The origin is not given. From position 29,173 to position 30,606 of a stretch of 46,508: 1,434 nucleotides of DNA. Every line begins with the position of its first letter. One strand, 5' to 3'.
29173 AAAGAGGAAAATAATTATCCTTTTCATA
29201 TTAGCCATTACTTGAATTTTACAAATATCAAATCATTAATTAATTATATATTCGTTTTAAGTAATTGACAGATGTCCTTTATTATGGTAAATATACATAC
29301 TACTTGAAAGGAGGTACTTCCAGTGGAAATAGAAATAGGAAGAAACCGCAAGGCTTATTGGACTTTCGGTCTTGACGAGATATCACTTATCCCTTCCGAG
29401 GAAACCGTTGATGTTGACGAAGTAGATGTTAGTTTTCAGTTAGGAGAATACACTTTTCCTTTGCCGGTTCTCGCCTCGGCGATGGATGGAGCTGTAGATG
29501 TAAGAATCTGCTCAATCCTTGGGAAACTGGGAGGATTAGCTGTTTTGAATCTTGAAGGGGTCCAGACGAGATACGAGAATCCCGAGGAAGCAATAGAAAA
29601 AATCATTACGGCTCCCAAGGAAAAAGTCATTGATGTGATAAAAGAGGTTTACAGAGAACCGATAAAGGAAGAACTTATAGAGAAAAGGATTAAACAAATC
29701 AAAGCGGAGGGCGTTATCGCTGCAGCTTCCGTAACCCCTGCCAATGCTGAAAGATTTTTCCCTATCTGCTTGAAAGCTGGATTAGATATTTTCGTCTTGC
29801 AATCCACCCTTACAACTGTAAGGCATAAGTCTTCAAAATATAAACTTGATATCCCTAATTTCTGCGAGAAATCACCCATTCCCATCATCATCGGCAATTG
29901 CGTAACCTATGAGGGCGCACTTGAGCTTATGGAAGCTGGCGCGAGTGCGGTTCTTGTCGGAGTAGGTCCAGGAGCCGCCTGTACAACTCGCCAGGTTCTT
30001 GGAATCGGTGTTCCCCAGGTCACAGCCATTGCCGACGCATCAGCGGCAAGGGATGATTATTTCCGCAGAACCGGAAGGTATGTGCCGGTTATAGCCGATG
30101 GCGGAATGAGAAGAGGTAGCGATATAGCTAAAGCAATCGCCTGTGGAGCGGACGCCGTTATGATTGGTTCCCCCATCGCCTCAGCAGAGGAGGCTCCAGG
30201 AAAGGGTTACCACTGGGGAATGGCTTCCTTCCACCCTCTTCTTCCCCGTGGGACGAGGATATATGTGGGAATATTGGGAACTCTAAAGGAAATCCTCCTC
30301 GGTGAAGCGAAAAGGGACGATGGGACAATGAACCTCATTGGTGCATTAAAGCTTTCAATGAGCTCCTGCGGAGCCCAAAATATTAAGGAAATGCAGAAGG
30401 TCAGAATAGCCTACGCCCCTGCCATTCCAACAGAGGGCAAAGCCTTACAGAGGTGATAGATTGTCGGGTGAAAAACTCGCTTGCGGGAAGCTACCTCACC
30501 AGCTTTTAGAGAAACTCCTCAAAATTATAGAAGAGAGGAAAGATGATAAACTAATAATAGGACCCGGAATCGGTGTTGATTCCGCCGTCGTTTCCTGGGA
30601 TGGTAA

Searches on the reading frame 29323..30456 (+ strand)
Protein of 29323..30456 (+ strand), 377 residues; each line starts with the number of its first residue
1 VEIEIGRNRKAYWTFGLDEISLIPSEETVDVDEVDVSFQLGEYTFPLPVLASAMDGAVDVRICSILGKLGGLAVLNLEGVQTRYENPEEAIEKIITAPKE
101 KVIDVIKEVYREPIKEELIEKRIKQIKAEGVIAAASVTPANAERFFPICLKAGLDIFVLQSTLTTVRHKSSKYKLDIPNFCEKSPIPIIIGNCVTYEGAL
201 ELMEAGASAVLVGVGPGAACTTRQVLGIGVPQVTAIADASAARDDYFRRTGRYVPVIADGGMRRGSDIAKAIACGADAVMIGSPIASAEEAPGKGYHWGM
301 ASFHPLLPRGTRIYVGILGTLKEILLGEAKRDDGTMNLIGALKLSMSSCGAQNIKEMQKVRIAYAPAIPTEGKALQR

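Call 9: search_protein_families(library=pfam, proteins=[window:29323-30456:+], max_evalue=0.001)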
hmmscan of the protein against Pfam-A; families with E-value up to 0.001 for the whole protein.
window:29323-30456:+ (377 aa): 7 families
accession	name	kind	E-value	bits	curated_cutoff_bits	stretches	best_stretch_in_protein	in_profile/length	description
PF00478.31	IMPDH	-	6.3e-51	173.8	25.6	1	17-359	4-327/345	IMP dehydrogenase / GMP reductase domain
PF01070.24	FMN_dh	-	1.3e-15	57.8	24.9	1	169-293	203-313/350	FMN-dependent dehydrogenase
PF05690.20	ThiG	-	6.9e-08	32.6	23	1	253-290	175-212/247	Thiazole biosynthesis protein ThiG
PF01645.23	Glu_synthase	-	4e-07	30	20.4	1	205-283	227-305/369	Conserved region in glutamate synthase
PF03060.21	NMO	-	8.9e-07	29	28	1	48-297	13-237/331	Nitronate monooxygenase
PF01180.27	DHO_dh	-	8.2e-05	22.4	27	0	248-284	235-271/291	Dihydroorotate dehydrogenase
PF04131.20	NanE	-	0.00042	20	27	0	116-213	78-173/192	Putative N-acetylmannosamine-6-phosphate epimerase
